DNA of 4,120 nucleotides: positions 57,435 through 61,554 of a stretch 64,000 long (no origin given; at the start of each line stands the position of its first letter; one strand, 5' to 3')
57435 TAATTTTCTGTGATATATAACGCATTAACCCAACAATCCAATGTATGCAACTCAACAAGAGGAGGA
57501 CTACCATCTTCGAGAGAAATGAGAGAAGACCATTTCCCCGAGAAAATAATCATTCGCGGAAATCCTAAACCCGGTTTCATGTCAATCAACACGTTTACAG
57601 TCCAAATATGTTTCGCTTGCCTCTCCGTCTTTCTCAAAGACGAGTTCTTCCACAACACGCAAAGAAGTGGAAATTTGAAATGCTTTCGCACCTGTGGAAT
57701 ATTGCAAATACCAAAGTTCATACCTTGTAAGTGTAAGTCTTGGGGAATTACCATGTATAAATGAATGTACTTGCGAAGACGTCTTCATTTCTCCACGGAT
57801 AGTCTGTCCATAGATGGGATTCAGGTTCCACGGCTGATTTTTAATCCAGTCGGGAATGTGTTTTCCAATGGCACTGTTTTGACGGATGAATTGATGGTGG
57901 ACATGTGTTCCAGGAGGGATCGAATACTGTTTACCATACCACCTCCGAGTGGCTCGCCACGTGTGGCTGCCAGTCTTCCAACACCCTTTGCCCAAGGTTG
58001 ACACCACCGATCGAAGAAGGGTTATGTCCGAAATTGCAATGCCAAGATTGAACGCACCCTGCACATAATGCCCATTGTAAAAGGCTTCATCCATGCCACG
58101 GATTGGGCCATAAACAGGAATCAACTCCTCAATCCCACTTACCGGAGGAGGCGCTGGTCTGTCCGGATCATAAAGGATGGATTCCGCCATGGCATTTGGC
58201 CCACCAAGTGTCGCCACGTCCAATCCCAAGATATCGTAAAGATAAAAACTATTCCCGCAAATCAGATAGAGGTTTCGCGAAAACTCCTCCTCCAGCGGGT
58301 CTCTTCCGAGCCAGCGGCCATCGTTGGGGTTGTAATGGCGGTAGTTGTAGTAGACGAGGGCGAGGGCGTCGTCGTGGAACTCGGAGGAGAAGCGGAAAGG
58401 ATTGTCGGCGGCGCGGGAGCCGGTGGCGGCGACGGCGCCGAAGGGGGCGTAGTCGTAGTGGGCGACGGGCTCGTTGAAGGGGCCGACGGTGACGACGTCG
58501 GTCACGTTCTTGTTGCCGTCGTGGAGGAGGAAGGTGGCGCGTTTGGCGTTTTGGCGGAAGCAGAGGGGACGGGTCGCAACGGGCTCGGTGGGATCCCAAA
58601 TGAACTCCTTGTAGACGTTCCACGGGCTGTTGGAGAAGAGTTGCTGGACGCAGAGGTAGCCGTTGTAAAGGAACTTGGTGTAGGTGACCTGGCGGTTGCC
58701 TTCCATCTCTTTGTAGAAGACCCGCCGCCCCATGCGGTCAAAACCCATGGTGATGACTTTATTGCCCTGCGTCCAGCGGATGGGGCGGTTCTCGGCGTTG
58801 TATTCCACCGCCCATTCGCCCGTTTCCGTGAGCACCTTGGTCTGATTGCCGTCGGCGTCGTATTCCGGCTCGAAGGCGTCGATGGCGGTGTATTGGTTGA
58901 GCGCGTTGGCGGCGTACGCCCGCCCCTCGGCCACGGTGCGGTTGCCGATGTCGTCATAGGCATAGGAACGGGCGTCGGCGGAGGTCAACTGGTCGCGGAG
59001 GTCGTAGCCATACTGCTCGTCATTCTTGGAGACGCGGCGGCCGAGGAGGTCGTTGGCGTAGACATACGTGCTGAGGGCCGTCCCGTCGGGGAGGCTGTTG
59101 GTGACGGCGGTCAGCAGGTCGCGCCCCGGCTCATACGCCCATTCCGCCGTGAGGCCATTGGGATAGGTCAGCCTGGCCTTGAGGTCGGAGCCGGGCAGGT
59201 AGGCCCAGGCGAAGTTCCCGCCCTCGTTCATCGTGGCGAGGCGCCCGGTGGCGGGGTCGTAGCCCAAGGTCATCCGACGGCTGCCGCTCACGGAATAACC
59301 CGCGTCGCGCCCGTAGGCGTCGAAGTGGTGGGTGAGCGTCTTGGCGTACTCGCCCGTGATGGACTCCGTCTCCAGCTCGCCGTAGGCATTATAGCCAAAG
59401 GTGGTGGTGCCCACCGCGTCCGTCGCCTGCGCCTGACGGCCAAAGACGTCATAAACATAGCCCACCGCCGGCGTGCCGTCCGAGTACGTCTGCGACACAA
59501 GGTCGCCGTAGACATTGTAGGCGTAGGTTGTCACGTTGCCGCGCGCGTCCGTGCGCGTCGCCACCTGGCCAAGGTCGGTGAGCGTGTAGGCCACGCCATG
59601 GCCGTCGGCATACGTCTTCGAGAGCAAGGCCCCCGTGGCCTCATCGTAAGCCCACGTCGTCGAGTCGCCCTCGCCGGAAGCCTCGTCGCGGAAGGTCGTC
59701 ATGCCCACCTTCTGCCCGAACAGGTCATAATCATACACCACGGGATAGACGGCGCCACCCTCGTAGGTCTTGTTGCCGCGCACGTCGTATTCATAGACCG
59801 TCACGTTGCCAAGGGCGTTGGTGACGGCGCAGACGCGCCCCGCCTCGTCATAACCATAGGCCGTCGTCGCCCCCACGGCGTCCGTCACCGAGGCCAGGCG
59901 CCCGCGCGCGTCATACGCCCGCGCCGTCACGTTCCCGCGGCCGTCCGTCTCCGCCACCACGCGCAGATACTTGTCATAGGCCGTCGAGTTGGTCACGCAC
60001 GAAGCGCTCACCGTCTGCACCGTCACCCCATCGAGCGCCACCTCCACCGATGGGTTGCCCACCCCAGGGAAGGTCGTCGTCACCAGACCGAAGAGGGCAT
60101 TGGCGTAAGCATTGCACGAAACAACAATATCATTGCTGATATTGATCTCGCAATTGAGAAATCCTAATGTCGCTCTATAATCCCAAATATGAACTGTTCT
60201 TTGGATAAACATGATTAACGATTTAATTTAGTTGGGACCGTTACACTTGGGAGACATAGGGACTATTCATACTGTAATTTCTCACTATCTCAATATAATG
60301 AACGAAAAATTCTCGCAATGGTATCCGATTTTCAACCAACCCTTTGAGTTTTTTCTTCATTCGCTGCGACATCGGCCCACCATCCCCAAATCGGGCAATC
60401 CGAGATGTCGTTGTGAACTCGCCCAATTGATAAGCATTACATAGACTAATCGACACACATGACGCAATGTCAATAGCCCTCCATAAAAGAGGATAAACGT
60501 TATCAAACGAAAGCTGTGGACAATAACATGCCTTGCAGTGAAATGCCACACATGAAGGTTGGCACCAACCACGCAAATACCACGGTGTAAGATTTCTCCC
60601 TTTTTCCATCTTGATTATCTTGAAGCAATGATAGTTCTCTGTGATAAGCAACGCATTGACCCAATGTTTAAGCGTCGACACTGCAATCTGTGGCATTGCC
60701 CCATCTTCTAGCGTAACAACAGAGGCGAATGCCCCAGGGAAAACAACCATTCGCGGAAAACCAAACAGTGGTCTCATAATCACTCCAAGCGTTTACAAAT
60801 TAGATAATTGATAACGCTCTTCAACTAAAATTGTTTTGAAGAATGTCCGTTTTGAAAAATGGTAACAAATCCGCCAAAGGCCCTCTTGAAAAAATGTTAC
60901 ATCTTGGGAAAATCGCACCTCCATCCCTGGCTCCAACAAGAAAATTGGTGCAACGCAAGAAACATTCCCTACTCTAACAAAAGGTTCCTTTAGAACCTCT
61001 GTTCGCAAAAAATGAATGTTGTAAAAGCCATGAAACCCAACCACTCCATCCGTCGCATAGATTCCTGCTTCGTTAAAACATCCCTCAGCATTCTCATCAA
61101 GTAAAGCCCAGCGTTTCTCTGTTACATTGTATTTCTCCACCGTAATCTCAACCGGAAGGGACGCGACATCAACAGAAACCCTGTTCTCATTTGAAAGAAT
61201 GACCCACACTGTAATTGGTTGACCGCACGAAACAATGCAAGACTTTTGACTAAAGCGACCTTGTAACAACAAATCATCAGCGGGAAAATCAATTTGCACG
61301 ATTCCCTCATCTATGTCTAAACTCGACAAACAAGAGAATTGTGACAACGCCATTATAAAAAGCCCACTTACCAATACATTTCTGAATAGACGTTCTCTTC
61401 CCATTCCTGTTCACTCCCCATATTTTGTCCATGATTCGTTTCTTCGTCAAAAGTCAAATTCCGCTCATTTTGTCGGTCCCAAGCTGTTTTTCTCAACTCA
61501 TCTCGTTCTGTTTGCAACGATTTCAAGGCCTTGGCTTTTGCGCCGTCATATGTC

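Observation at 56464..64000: Stacked Rhs polymorphic-toxin array with serial C-terminal displacement and imported low-GC cassettes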

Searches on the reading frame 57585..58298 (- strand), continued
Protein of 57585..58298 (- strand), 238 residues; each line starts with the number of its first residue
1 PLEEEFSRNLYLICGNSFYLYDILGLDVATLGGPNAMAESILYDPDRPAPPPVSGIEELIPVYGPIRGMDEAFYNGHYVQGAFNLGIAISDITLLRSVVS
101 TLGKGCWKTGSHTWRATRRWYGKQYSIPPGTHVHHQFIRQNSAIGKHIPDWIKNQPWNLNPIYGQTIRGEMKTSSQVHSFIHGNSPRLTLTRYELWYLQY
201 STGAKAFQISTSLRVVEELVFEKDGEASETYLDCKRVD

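Call 78: search_protein_families(library=pfam, alignment_id=A2, max_evalue=10)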
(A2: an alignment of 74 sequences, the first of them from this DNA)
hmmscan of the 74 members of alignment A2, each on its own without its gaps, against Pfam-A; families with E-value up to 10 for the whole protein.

A. member 1, seq(212 aa): 0 families

B. families by the number of members that match (of 74 scanned): 23 families
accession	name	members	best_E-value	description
PF05593.20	RHS_repeat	13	9.6e-12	RHS Repeat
PF03527.20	RHS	8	1.8e-11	RHS protein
PF25023.1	TEN_YD-shell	7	7.2e-17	Teneurin YD-shell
PF17780.6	OCRE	5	0.0015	OCRE domain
PF18547.6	HalOD2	2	0.074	Halobacterial output domain 2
PF01476.26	LysM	1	4e-09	LysM domain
PF23457.1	LysM2_NFP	1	2.7e-05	NFP LysM2 domain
PF02957.21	TT_ORF2-like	1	0.0014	TT viral ORF2-like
PF15232.11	DUF4585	1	0.025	Domain of unknown function (DUF4585)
PF11178.13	DUF2963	1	0.039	Protein of unknown function (DUF2963)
PF12159.13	DUF3593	1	0.05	Protein of unknown function (DUF3593)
PF00152.25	tRNA-synt_2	1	0.052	tRNA synthetases class II (D, K and N)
PF14412.12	AHH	1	0.054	A nuclease family of the HNH/ENDO VII superfamily with conserved AHH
PF10969.13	DUF2771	1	0.068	Protein of unknown function (DUF2771)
PF08452.15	DNAP_B_exo_N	1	0.076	DNA polymerase family B exonuclease domain, N-terminal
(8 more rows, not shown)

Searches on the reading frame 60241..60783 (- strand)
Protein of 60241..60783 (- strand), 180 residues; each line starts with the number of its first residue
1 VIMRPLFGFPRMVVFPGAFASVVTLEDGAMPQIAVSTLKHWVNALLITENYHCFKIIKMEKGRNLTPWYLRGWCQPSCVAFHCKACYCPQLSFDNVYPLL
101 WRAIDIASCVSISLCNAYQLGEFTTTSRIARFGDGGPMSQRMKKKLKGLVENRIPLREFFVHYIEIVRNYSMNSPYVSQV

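Call 4: search_protein_families(library=pfam, proteins=[window:60241-60783:-], max_evalue=0.1)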
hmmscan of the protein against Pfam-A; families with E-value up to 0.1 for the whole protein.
window:60241-60783:- (180 aa): 0 families

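Call 7: search_protein_families(library=ncbifam, proteins=[window:60241-60783:-], max_evalue=0.1)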
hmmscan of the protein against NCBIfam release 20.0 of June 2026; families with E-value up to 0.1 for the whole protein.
window:60241-60783:- (180 aa): 0 families

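Call 16: find_homologous_proteins(query=window:60241-60783:-, max_evalue=0.001)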
Query window:60241-60783:- (180 aa): 7 proteins with E <= 0.001 among 16 candidates.
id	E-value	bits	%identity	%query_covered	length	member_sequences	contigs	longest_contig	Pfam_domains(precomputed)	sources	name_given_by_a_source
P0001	1.5e-119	414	98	99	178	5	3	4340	-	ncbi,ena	-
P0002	2.4e-69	251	63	97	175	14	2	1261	-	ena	-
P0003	3.2e-66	241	59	97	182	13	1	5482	-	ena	-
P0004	1.1e-65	239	60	96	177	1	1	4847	-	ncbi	-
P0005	1.1e-60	222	53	97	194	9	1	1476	-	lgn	-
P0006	3.4e-34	136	52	66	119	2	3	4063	-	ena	-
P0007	1.7e-29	121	43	87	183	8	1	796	-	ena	-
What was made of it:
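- The X family is tiny (call 16). The family is tiny and restricted to these arrays (call 16).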

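Call 17: find_encoding_contigs(protein=P0003, flank=10000, max_places=4)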
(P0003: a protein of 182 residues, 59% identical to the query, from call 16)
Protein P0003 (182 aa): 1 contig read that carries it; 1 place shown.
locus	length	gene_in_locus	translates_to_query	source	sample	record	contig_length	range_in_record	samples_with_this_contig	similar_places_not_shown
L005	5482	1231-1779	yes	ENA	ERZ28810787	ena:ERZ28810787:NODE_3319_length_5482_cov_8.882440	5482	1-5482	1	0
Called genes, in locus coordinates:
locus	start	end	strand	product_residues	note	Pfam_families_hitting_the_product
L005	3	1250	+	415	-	?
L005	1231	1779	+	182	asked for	-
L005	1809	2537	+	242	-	-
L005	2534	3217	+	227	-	-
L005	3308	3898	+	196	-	-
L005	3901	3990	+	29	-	-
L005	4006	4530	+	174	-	-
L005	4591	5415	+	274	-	-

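Call 18: find_encoding_contigs(protein=P0004, flank=10000, max_places=4)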
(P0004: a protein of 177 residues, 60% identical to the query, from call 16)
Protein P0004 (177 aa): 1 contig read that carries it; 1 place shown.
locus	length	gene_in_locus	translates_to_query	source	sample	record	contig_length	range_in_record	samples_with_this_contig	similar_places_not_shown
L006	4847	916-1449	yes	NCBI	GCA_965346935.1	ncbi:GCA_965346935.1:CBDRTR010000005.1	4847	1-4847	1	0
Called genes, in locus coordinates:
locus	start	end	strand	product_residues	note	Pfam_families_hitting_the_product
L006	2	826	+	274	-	?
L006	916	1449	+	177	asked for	-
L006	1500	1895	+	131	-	-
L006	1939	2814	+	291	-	PF08867:FRG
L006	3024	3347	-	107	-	-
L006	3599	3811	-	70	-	-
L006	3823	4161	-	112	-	-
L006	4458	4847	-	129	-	?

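Call 19: find_encoding_contigs(protein=P0006, flank=10000, max_places=4)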
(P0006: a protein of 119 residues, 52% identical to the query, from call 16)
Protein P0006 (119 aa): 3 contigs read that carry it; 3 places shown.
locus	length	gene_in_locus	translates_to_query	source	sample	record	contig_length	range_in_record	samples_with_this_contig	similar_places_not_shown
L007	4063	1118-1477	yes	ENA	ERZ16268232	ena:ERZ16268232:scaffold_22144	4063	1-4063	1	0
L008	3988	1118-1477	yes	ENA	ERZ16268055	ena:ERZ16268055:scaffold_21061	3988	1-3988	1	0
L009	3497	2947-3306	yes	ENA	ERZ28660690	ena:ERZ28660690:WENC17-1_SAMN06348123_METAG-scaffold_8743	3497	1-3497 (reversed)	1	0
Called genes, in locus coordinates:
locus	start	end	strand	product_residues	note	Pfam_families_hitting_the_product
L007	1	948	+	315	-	?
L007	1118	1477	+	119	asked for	-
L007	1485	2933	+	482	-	PF25023:TEN_YD-shell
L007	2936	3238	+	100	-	-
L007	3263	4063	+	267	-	?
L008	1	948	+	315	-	?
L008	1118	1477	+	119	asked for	-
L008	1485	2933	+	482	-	PF25023:TEN_YD-shell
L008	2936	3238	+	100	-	-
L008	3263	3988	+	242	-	?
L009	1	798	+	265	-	?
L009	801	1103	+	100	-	-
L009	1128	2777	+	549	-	PF25023:TEN_YD-shell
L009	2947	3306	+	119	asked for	-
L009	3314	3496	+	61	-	?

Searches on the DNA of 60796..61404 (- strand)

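Call 71: search_rna_families(source=L001, threshold=gathering)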
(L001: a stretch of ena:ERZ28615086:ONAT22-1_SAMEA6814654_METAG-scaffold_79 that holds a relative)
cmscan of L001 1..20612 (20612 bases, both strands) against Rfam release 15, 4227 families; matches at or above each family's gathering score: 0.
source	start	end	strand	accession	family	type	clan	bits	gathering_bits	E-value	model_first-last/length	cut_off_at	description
